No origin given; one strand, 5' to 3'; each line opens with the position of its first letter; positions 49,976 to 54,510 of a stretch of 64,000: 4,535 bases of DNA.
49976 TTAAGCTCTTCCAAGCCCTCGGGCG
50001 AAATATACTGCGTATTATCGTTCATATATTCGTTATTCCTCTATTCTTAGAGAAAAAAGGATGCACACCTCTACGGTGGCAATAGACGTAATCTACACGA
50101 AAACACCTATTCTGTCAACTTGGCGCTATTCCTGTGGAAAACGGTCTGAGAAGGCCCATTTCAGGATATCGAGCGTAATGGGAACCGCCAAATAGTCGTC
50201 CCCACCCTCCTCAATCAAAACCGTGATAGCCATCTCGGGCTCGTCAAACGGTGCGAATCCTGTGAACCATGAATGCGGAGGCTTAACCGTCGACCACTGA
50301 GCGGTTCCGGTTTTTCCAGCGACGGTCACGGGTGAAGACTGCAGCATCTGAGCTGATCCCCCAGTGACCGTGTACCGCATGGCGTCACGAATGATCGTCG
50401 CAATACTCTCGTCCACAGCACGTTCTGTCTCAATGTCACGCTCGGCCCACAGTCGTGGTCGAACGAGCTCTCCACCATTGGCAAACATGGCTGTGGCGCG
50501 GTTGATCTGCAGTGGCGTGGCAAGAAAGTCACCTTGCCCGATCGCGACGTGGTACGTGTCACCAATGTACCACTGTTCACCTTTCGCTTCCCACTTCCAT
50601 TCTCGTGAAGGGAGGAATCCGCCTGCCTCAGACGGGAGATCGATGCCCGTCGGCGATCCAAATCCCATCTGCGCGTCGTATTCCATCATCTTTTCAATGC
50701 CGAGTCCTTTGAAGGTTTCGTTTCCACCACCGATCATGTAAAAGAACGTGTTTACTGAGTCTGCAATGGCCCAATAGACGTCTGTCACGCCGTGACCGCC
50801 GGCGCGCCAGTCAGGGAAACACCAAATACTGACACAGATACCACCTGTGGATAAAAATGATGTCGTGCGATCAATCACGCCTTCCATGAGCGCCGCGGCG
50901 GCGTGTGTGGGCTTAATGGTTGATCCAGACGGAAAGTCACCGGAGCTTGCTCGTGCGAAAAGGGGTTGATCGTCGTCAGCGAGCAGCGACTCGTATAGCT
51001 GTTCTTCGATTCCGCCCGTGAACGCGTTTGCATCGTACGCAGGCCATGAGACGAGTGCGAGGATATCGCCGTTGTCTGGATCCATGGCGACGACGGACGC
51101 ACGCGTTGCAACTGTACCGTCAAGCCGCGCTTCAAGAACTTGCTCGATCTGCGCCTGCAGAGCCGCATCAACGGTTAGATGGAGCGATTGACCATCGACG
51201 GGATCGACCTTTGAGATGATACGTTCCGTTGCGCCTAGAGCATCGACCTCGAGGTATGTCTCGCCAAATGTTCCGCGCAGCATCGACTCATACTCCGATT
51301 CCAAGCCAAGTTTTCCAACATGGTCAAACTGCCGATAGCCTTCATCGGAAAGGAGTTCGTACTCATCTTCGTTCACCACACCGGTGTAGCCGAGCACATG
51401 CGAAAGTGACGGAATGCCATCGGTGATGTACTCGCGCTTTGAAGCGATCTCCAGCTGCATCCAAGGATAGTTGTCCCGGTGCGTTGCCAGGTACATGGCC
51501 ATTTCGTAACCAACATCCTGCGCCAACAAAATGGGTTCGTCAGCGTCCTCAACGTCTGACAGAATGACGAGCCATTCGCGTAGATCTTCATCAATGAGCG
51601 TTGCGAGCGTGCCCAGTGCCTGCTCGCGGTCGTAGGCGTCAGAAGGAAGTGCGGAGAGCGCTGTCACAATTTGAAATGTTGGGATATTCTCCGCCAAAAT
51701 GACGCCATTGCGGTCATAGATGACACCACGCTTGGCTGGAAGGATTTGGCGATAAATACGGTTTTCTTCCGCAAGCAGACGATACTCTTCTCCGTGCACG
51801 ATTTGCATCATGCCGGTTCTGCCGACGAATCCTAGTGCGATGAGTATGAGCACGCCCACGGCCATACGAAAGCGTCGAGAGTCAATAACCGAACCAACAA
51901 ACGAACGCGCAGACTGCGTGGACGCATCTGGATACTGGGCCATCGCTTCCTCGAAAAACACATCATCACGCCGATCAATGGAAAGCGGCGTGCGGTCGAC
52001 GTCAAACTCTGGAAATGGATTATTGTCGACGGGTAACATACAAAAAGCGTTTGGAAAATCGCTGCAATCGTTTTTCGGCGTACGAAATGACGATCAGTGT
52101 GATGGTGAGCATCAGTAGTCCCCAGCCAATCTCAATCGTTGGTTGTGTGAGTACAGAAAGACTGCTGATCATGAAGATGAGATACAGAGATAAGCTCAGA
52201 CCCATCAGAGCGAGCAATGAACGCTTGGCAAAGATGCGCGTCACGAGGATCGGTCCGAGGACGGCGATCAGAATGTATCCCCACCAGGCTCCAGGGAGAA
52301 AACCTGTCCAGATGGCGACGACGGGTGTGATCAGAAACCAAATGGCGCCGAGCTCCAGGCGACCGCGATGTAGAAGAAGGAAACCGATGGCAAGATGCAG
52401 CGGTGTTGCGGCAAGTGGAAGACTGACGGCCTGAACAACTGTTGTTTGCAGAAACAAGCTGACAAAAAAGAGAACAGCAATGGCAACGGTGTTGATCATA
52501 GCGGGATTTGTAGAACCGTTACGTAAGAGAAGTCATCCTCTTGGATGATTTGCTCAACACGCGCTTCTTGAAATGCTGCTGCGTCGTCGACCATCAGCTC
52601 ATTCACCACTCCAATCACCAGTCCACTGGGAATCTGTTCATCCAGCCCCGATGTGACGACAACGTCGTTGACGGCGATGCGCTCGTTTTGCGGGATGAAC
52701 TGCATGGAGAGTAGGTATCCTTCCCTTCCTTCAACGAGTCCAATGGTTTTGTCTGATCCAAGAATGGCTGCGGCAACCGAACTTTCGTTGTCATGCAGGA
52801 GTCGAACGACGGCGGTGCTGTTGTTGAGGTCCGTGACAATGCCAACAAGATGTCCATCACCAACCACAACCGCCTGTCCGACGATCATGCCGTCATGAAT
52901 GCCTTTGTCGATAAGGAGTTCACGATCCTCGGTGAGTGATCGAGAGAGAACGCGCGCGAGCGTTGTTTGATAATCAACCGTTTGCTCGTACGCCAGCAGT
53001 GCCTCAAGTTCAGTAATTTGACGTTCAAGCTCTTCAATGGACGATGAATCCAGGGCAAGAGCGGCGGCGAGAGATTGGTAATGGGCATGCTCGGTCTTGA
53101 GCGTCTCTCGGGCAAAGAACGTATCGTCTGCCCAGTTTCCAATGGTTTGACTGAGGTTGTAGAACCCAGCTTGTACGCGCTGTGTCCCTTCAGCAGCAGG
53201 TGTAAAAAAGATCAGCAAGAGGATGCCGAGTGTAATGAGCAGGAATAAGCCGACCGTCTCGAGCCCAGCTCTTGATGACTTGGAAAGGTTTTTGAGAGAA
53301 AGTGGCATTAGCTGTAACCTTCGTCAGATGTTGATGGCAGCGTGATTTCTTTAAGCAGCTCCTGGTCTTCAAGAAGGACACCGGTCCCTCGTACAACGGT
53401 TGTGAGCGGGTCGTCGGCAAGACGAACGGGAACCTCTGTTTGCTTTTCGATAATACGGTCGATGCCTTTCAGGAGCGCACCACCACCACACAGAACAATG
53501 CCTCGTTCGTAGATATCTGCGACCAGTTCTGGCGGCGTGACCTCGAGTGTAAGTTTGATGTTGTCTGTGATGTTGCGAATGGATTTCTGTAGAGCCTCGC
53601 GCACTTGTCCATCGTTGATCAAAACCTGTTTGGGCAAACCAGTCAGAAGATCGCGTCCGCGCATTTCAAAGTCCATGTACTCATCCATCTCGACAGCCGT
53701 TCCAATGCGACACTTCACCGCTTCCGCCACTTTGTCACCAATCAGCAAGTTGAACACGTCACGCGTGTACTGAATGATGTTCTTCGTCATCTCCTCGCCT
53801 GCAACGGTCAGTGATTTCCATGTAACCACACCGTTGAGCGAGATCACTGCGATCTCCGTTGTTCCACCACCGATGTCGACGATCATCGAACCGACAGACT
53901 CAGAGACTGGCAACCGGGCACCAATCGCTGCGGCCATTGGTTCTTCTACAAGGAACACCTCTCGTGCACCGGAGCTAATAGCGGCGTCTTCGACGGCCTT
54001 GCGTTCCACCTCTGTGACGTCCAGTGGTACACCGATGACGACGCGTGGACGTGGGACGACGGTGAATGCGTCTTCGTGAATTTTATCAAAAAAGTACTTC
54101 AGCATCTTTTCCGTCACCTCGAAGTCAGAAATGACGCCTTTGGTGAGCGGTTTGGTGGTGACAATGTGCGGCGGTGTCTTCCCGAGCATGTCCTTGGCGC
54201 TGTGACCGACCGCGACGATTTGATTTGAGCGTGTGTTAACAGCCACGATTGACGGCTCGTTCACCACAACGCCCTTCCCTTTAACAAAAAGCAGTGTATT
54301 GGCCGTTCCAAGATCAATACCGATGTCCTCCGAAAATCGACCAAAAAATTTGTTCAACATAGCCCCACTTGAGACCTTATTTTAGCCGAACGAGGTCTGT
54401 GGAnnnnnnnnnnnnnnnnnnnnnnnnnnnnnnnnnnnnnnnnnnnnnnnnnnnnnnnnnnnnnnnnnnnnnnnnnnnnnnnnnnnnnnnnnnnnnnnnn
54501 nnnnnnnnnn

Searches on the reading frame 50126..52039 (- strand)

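Call 85: search_protein_families(library=pfam, proteins=[window:50126-52039:-], max_evalue=0.00001)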
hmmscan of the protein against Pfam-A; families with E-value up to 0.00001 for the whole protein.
window:50126-52039:- (637 aa): 2 families
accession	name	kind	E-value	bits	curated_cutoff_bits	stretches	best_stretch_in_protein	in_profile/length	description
PF00905.27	Transpeptidase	-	5.4e-52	177.3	22.1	1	315-626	2-298/299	Penicillin binding protein transpeptidase domain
PF03717.20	PBP_dimer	-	2e-32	113.5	24.4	1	101-270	3-174/180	Penicillin-binding Protein dimerisation domain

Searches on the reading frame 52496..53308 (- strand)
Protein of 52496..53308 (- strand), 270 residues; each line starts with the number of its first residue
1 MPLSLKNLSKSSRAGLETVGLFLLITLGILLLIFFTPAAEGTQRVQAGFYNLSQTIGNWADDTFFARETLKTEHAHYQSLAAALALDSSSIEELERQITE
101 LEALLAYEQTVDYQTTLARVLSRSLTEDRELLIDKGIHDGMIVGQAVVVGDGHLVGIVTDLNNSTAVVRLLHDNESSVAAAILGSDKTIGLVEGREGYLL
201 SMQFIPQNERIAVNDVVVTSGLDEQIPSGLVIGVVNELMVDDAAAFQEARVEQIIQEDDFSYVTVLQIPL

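Call 85: search_protein_families(library=pfam, proteins=[window:52496-53308:-], max_evalue=0.00001)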
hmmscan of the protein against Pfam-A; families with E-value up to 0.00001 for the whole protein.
window:52496-53308:- (270 aa): 1 family
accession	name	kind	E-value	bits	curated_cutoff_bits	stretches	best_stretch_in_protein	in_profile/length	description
PF04085.20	MreC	-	4.2e-30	104.9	28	1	127-267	9-147/147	Rod shape-determining protein MreC, barrel core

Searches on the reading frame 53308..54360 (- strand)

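Call 85: search_protein_families(library=pfam, proteins=[window:53308-54360:-], max_evalue=0.00001)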
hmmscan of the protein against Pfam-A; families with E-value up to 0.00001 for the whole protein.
window:53308-54360:- (350 aa): 4 families
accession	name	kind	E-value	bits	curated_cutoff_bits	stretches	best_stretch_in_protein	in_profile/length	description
PF06723.19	MreB_Mbl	-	2.9e-134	447.5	27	1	11-336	2-325/327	MreB/Mbl protein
PF14450.12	FtsA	-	5.7e-11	43.3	31.8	1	160-317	2-112/127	Cell division protein FtsA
PF00012.26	HSP70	-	1.2e-08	34.1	20.6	1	91-203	118-238/599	Hsp70 protein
PF00022.25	Actin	-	1.6e-08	34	27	0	36-201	31-189/410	Actin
